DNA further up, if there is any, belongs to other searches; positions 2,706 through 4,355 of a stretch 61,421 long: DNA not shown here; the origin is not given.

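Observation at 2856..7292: Translationally coupled radical SAM - PLP - di-iron desaturase - LbH operon with no pathway I can assign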

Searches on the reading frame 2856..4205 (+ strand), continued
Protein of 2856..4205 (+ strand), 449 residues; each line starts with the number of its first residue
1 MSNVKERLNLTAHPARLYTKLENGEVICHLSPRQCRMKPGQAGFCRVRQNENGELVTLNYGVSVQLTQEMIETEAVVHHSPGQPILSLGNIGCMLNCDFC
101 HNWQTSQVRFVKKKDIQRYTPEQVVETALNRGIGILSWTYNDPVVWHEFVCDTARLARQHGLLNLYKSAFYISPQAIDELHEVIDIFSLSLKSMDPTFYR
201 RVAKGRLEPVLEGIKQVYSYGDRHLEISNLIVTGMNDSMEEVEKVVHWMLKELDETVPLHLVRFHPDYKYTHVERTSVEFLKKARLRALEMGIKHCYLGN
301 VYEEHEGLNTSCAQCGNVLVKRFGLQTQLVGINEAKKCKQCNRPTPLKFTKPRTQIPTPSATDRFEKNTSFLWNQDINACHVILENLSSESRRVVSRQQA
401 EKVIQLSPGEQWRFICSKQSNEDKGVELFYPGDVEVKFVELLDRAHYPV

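Call 50: find_encoding_contigs(protein=P0230, flank=10000, max_places=1)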
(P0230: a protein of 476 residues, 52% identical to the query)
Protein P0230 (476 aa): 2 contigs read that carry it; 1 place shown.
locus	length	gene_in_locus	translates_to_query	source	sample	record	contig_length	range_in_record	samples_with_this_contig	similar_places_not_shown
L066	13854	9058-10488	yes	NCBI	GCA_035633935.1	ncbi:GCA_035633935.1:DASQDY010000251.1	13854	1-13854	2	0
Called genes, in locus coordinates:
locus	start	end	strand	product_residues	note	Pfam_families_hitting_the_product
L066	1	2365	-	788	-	PF14361:RsbRD_N, PF08448:PAS_4, PF00989:PAS, PF08448:PAS_4, PF13426:PAS_9, PF00989:PAS, PF08448:PAS_4, PF13426:PAS_9, +6 more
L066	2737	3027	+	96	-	-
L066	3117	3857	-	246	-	PF09557:DUF2382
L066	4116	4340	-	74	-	-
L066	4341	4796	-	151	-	PF03652:RuvX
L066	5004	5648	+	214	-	-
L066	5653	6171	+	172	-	PF13181:TPR_8 (faint), PF13432:TPR_16, PF14559:TPR_19 (weak), PF00515:TPR_1 (weak), PF07719:TPR_2 (weak), PF13428:TPR_14 (weak), PF13432:TPR_16 (weak), PF13414:TPR_11, +3 more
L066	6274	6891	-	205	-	PF01810:LysE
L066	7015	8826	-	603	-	PF01019:G_glu_transpept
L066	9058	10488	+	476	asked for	PF04055:Radical_SAM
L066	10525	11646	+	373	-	PF01053:Cys_Met_Meta_PP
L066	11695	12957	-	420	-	PF00067:p450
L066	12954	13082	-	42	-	-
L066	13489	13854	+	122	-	?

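Call 60: find_encoding_contigs(protein=P0212, flank=8000, max_places=1)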
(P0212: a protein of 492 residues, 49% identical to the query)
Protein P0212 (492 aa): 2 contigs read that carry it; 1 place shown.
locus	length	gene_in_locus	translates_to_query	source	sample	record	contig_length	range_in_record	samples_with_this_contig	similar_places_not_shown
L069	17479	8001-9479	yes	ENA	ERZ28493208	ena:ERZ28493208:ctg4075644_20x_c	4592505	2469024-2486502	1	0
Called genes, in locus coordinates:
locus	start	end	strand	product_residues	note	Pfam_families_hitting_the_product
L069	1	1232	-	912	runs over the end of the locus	-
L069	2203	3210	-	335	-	PF01734:Patatin (weak)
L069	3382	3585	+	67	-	-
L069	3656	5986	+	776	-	-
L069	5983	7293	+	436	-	PF02655:ATP-grasp_3 (weak), PF02222:ATP-grasp (weak), PF13535:ATP-grasp_4, PF18603:LAL_C2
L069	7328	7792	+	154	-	PF01978:TrmB (weak), PF01047:MarR, PF12802:MarR_2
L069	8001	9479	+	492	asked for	PF04055:Radical_SAM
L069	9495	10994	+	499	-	PF04055:Radical_SAM, PF13353:Fer4_12 (weak)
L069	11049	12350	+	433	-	PF04055:Radical_SAM, PF06969:HemN_C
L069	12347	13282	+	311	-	PF00561:Abhydrolase_1, PF12146:Hydrolase_4, PF12697:Abhydrolase_6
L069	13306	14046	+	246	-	PF01209:Ubie_methyltran, PF13489:Methyltransf_23, PF02353:CMAS, PF05175:MTS, PF07021:MetW, PF08241:Methyltransf_11, PF08242:Methyltransf_12, PF13649:Methyltransf_25, +4 more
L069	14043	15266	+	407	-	PF03599:CdhD (weak), PF13183:Fer4_8 (faint), PF00037:Fer4 (weak), PF12797:Fer4_2 (faint), PF12837:Fer4_6 (weak), PF12838:Fer4_7 (weak), PF13187:Fer4_9 (weak), PF13237:Fer4_10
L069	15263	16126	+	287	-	-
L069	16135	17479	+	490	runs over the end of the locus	PF01546:Peptidase_M20, PF07687:M20_dimer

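Call 61: find_encoding_contigs(protein=P0208, flank=8000, max_places=1)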
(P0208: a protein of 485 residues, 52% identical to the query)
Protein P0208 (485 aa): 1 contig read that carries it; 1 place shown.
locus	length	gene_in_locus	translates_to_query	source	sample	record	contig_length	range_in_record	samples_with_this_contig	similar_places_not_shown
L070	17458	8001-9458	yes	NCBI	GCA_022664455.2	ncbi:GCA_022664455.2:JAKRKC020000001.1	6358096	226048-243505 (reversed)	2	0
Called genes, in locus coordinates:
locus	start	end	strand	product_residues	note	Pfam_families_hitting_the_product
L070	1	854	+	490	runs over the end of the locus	PF01406:tRNA-synt_1e, PF09334:tRNA-synt_1g (faint), PF23493:CysS_C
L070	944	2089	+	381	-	PF02771:Acyl-CoA_dh_N, PF02770:Acyl-CoA_dh_M, PF00441:Acyl-CoA_dh_1 (weak), PF08028:Acyl-CoA_dh_2 (weak)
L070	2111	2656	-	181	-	PF00156:Pribosyltran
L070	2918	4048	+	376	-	PF00682:HMGL-like, PF22617:HCS_D2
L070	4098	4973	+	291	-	PF05721:PhyH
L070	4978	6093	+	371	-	PF01408:GFO_IDH_MocA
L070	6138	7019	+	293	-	PF13714:PEP_mutase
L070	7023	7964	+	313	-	PF13793:Pribosyltran_N, PF00156:Pribosyltran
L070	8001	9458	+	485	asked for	PF04055:Radical_SAM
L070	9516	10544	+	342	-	PF01212:Beta_elim_lyase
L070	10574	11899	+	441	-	PF14403:CP_ATPgrasp_2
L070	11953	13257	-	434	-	PF01053:Cys_Met_Meta_PP, PF00155:Aminotran_1_2 (weak), PF01041:DegT_DnrJ_EryC1, PF01212:Beta_elim_lyase (weak), PF00266:Aminotran_5 (weak)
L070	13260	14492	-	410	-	-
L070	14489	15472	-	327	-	-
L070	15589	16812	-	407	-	PF01406:tRNA-synt_1e, PF09334:tRNA-synt_1g (faint)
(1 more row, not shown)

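Call 76: predict_structure(alignment_id=A5)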
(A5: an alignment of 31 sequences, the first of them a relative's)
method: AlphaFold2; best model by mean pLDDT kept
length: 449 residues; sequences in the alignment: 31
mean_pLDDT: 87.3   pTM: 0.89
mean pLDDT of the five models: 87.3, 86.9, 86.8, 83.6, 83.0
residues with pLDDT >= 90: 270; 70-90: 126; 50-70: 50; < 50: 3
segments of 3 or more residues with pLDDT < 50: none
pLDDT, mean of each block of 10 residues (from residue 1): 81 94 94 88 88 93 89 88 87 62 68 88 95 87 72 96 87 89 93 90 83 95 92 90 98 97 74 83 95 93 83 92 90 92 88 60 85 88 95 92 92 92 94 94 60
secondary structure, 60 per line:
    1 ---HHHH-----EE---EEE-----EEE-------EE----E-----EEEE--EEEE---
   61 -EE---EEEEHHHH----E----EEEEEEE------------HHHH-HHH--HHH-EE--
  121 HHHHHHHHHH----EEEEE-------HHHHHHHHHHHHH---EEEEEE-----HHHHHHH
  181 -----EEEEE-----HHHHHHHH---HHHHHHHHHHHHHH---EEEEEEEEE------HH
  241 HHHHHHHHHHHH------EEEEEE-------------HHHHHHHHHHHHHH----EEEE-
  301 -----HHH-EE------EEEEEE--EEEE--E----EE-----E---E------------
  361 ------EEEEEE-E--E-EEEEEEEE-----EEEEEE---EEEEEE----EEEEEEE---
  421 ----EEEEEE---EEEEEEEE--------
elements in order: H4-7 E18-20 E26-28 E48-51 E54-57 E67-70 H71-74 E84-90 H103-106 H121-130 E135-139 H147-159 E163-168 H174-180 E186-190 H196-203 H207-220 E224-232 H239-252 E259-264 H278-291 E296-299 E318-323 E326-329 E367-372 E379-386 E392-397 E401-406 E411-417 E425-430 E434-441

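Call 78: fold_search(model_id=the predicted structure, library=pdb)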
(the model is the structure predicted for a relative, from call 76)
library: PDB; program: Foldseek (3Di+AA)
matches with E <= 10: 1666; with E <= 0.001: 109
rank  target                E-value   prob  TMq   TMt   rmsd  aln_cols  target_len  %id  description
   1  8fo0                  6.7e-12  1.00  0.43  0.76   3.7       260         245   18  The structure of a crystallizable variant of E. coli pyruvate formate-lyase activating enzyme bound to a partially cleav (released 2023-05-24)
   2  3c8f                  1.0e-10  1.00  0.43  0.76   3.6       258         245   17  4Fe-4S-Pyruvate formate-lyase Activating Enzyme with partially disordered AdoMet (released 2008-10-28)
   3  3cb8_A                2.9e-10  1.00  0.42  0.72   4.3       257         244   19  4Fe-4S-Pyruvate formate-lyase activating enzyme in complex with AdoMet and a peptide substrate (released 2008-10-28)
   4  5ff2                  8.7e-08  1.00  0.40  0.50   5.2       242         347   14  HydE from T. maritima in complex with (2R,4R)-TDA (released 2016-04-06)
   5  3ciw                  2.1e-07  1.00  0.40  0.50   5.2       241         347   14  X-RAY structure of the [FeFe]-hydrogenase maturase HydE from thermotoga maritima (released 2008-04-08)
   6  3cix                  2.4e-07  1.00  0.40  0.50   5.1       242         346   14  X-RAY structure of the [FeFe]-hydrogenase maturase HydE from thermotoga maritima in complex with thiocyanate (released 2008-04-08)
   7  5fep                  2.7e-07  1.00  0.40  0.50   4.2       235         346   14  HydE from T. maritima in complex with (2R,4R)-MeTDA (released 2016-04-06)
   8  5few                  5.1e-07  1.00  0.40  0.50   4.2       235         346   14  HydE from T. maritima in complex with S-adenosyl-L-cysteine (final product) (released 2016-04-06)
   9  3iiz                  5.4e-07  1.00  0.40  0.50   5.2       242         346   14  X-ray structure of the FeFe-hydrogenase maturase HydE from T. maritima in complex with S-adenosyl-L-methionine (released 2009-09-22)
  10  7o1p                  5.4e-07  1.00  0.40  0.52   5.0       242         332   14  [FeFe]-hydrogenase maturase HydE from T. Maritima (C-ter stretch absent) (released 2021-05-26)
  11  8qmk                  8.7e-07  1.00  0.37  0.46   4.1       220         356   14  Enzymatically-produced complex-B bound TmHydE structure (released 2023-11-22)
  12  3can                  9.2e-07  1.00  0.32  0.85   2.5       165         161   17  Crystal structure of a domain of pyruvate-formate lyase-activating enzyme from Bacteroides vulgatus ATCC 8482 (released 2008-03-04)
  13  7o1o                  9.8e-07  1.00  0.37  0.46   4.0       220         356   14  Complex-B bound [FeFe]-hydrogenase maturase HydE fromT. Maritima (Auxiliary cluster deleted variant) (released 2021-05-26)
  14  3d3a                  1.3e-06  0.98  0.16  0.13  18.1       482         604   11  Crystal structure of a beta-galactosidase from Bacteroides thetaiotaomicron (released 2008-05-27)
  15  7o1t                  1.6e-06  1.00  0.37  0.46   4.1       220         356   14  Fe(CO)2CNCl species bound [HydE from T. Maritima (released 2021-05-26)
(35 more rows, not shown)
